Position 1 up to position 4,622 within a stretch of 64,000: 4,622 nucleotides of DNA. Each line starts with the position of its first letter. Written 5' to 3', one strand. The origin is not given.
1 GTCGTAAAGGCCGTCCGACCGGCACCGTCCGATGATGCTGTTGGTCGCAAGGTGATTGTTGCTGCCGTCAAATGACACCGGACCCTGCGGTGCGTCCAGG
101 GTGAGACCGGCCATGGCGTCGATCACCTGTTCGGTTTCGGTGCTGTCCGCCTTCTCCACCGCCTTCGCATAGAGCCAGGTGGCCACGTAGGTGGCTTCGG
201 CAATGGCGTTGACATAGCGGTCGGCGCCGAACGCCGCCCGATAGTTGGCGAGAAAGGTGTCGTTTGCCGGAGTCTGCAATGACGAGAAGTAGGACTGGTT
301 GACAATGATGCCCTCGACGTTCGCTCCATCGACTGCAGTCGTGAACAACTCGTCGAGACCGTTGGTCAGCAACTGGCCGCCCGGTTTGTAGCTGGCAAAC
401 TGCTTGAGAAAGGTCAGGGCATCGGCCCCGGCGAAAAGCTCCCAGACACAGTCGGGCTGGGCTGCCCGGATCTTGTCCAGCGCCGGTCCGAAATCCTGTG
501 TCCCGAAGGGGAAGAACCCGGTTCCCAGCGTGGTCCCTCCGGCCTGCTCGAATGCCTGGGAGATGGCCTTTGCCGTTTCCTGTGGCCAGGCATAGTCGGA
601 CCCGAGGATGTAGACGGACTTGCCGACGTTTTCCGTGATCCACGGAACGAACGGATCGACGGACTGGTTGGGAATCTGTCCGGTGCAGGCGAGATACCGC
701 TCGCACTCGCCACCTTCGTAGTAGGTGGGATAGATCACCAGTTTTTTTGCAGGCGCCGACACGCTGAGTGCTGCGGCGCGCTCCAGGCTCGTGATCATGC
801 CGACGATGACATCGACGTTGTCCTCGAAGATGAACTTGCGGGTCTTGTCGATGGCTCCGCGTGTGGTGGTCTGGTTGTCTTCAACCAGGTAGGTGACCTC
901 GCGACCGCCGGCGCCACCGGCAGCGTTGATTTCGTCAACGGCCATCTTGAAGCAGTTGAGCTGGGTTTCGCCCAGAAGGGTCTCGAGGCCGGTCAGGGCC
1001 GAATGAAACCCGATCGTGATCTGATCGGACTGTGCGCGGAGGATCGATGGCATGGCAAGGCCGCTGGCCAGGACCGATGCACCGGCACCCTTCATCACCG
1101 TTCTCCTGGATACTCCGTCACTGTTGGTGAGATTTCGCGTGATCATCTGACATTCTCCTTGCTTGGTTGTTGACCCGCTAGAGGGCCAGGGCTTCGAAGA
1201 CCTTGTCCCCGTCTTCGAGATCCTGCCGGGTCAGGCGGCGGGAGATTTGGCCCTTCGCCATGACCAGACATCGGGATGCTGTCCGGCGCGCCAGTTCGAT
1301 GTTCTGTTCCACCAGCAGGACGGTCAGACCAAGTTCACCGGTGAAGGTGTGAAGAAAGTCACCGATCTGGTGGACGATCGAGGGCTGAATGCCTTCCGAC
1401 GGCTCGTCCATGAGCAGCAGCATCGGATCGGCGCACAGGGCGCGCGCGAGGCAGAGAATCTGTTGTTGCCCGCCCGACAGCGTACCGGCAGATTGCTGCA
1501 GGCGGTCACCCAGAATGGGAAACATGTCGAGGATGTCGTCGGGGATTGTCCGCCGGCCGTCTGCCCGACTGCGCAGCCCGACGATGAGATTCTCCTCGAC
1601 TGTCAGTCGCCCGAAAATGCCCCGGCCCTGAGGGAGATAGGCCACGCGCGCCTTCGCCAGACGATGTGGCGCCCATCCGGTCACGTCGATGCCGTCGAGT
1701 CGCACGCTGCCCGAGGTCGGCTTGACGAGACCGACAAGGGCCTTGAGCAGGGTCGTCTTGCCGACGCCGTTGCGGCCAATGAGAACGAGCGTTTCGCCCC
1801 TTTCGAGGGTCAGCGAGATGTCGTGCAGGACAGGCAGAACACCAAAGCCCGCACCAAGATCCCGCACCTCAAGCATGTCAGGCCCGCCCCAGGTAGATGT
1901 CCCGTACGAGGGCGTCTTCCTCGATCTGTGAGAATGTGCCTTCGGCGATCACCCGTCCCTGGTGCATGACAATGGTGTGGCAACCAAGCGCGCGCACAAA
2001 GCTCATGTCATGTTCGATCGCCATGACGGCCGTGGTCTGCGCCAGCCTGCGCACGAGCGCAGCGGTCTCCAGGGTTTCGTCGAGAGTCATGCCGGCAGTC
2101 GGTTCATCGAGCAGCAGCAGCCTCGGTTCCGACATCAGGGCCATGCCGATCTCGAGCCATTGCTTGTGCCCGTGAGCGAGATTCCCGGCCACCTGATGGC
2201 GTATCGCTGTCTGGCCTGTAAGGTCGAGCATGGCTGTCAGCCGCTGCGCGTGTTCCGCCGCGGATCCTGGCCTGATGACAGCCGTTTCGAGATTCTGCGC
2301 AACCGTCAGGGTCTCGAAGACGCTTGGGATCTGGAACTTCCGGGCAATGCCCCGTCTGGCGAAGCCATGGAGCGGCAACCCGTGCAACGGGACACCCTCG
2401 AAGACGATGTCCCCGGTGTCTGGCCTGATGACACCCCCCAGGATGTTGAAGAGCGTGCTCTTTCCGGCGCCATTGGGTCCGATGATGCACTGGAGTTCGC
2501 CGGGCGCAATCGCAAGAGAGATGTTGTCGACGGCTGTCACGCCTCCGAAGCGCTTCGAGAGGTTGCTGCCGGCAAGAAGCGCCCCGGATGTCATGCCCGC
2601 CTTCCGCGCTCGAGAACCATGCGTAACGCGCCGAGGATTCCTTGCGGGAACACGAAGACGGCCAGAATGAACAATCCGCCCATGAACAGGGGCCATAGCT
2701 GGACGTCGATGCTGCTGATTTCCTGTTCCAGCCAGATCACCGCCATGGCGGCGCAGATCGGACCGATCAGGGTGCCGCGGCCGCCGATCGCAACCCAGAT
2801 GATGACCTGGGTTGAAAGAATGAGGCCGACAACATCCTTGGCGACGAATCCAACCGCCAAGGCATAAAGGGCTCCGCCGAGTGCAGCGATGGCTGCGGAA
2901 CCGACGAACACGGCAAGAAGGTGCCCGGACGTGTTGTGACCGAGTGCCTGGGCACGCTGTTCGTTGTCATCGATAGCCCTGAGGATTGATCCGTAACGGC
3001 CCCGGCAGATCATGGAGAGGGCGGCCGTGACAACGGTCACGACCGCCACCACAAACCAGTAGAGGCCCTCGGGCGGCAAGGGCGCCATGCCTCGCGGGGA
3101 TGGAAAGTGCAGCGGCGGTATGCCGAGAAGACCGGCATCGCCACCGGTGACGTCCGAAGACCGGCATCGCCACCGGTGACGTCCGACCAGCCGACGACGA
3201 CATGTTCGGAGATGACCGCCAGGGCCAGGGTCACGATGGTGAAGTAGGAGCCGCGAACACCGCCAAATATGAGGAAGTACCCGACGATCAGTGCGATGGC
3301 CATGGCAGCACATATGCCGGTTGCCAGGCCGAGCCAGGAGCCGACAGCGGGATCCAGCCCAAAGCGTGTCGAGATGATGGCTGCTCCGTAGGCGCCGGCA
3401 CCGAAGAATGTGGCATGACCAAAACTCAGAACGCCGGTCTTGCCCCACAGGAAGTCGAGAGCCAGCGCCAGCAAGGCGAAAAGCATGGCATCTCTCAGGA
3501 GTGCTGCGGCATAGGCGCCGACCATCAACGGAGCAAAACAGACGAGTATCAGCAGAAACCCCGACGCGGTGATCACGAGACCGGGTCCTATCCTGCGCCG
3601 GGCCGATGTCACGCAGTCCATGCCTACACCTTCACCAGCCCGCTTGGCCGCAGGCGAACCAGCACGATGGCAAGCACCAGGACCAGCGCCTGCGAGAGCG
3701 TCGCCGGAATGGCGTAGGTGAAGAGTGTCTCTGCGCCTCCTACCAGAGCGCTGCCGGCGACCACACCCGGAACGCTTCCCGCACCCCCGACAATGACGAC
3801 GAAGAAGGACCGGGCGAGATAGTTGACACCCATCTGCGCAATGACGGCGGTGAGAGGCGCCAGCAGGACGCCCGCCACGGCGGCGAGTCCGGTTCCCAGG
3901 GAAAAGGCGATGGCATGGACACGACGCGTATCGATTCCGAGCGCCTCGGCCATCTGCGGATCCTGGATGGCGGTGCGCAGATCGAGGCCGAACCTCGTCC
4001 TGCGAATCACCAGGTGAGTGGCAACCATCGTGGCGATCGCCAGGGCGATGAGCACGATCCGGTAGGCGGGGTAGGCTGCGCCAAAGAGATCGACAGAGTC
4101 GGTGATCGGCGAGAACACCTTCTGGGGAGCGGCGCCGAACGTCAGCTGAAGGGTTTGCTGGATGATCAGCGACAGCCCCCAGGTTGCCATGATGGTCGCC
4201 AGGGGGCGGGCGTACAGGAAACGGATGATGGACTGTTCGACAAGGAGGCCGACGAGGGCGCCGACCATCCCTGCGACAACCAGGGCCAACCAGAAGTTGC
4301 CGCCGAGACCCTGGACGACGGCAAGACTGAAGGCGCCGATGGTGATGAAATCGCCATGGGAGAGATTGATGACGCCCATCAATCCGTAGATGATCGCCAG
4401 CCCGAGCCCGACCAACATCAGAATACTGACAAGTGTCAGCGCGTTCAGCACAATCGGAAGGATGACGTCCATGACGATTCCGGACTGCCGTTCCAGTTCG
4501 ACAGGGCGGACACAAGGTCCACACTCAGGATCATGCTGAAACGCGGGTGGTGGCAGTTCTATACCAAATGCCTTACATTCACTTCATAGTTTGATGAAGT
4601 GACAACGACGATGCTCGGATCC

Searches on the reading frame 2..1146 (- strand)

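Call 64: search_protein_families(library=pfam, proteins=[window:2-1146:-], max_evalue=0.001)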
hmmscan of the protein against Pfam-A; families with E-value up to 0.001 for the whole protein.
window:2-1146:- (381 aa): 3 families
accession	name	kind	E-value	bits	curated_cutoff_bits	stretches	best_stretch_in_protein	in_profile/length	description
PF13458.12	Peripla_BP_6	-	2.5e-80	271.1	31.7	1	42-379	1-342/343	Periplasmic binding protein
PF13433.12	Peripla_BP_5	-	5.6e-75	253.1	27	1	44-380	2-341/363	Periplasmic binding protein domain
PF01094.35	ANF_receptor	-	8.9e-08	32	25.4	1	63-343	3-298/353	Receptor family ligand binding region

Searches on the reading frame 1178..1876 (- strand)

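Call 64: search_protein_families(library=pfam, proteins=[window:1178-1876:-], max_evalue=0.001)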
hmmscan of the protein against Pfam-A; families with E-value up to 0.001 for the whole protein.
window:1178-1876:- (232 aa): 4 families
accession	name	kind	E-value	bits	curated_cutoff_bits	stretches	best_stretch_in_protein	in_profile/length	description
PF00005.33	ABC_tran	-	3.7e-35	121.9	25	1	17-160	1-136/137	ABC transporter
PF13304.12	AAA_21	-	8.1e-11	43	27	1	31-50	3-22/304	AAA domain, putative AbiEii toxin, Type IV TA system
PF13555.12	AAA_29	-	0.00026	21.1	27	1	23-55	18-50/61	P-loop containing region of AAA domain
PF13175.12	AAA_15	-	0.00039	20.6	32.1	1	20-54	17-50/374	AAA ATPase domain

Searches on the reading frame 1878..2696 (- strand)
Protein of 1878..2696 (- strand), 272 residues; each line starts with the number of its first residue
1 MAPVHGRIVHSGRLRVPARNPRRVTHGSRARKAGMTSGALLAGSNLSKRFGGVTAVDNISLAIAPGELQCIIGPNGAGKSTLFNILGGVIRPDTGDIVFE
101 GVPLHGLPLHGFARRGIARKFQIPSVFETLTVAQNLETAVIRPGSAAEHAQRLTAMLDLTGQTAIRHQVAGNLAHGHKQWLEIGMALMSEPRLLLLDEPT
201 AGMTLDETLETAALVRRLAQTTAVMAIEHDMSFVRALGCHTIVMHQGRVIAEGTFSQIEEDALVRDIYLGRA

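Call 64: search_protein_families(library=pfam, proteins=[window:1878-2696:-], max_evalue=0.001)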
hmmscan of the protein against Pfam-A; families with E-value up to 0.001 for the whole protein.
window:1878-2696:- (272 aa): 4 families
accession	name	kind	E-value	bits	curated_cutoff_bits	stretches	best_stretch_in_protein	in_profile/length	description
PF00005.33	ABC_tran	-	1.1e-28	100.9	25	1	57-201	2-137/137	ABC transporter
PF13304.12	AAA_21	-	8.3e-07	29.8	27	1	70-97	3-30/304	AAA domain, putative AbiEii toxin, Type IV TA system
PF12399.14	BCA_ABC_TP_C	-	0.00017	21.5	25.5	1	248-271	1-24/27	Branched-chain amino acid ATP-binding cassette transporter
PF13476.12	AAA_23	-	0.00047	21.3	27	1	67-86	20-39/201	AAA domain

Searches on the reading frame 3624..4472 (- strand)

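Call 64: search_protein_families(library=pfam, proteins=[window:3624-4472:-], max_evalue=0.001)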
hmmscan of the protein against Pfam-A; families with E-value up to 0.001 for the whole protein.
window:3624-4472:- (282 aa): 1 family
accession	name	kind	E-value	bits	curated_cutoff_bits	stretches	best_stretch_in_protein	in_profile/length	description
PF02653.21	BPD_transp_2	-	5.4e-47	160.6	26.8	1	8-270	2-267/269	Branched-chain amino acid transport system / permease component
